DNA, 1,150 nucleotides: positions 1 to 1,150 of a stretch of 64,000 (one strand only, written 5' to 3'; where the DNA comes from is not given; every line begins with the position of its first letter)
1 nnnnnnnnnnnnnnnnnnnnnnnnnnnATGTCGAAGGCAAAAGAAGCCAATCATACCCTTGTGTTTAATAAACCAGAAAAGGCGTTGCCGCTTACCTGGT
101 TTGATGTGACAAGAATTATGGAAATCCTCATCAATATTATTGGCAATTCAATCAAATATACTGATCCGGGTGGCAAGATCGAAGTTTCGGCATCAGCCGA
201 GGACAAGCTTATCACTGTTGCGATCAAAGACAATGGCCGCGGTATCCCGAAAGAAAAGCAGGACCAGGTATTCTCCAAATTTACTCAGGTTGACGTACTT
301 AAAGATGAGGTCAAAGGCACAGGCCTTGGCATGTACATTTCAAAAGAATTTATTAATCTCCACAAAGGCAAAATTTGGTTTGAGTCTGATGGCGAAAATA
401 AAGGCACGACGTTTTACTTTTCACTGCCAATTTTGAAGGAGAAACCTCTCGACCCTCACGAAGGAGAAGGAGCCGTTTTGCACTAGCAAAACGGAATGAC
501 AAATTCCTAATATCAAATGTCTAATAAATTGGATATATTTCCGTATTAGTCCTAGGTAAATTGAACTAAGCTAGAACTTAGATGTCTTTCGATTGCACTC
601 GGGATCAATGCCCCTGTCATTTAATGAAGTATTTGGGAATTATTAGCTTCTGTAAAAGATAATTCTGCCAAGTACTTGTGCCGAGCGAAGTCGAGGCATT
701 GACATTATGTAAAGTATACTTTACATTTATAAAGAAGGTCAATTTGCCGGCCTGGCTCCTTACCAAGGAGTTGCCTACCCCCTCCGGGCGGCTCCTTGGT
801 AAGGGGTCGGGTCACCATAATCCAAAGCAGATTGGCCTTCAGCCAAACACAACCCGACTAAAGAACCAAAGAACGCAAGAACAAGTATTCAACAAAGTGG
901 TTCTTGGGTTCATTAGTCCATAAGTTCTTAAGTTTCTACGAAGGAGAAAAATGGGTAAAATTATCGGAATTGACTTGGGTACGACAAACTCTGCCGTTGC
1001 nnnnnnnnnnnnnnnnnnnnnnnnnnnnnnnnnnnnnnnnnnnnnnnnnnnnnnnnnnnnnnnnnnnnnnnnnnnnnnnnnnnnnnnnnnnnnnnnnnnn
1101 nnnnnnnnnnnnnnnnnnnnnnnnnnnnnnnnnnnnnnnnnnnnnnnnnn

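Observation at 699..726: Perfect 20-bp palindrome fused to a TTGACA box upstream of dnaK, shared with the HTH-Hsp20 gene promoter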

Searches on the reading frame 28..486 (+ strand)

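Call 6: search_protein_families(library=pfam, proteins=[window:28-486:+])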
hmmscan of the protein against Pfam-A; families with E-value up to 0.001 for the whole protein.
window:28-486:+ (152 aa): 2 families
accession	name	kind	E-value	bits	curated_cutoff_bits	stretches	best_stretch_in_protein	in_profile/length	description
PF02518.31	HATPase_c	-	1.9e-28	99.5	26.4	1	26-135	2-109/111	Histidine kinase-, DNA gyrase B-, and HSP90-like ATPase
PF13581.12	HATPase_c_2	-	6.1e-05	23.5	27.4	1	32-110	38-110/127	Histidine kinase-like ATPase domain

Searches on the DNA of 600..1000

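Call 30: search_rna_families(source=window, start=600, end=1000, threshold=evalue, max_evalue=1)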
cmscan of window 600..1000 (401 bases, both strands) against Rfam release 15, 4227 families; matches with E-value up to 1: 0.
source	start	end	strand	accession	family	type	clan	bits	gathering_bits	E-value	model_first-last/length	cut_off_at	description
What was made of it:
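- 734..840 (+): Structured dnaK 5' leader: a long hairpin with apical loop CCCCUCC (779-785). A possible second regulatory layer. There is no Rfam match (call 30).
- On Rfam RNA families (for the dnaK leader hairpin): Call 30: no match at E <= 1 for window 600-1000.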
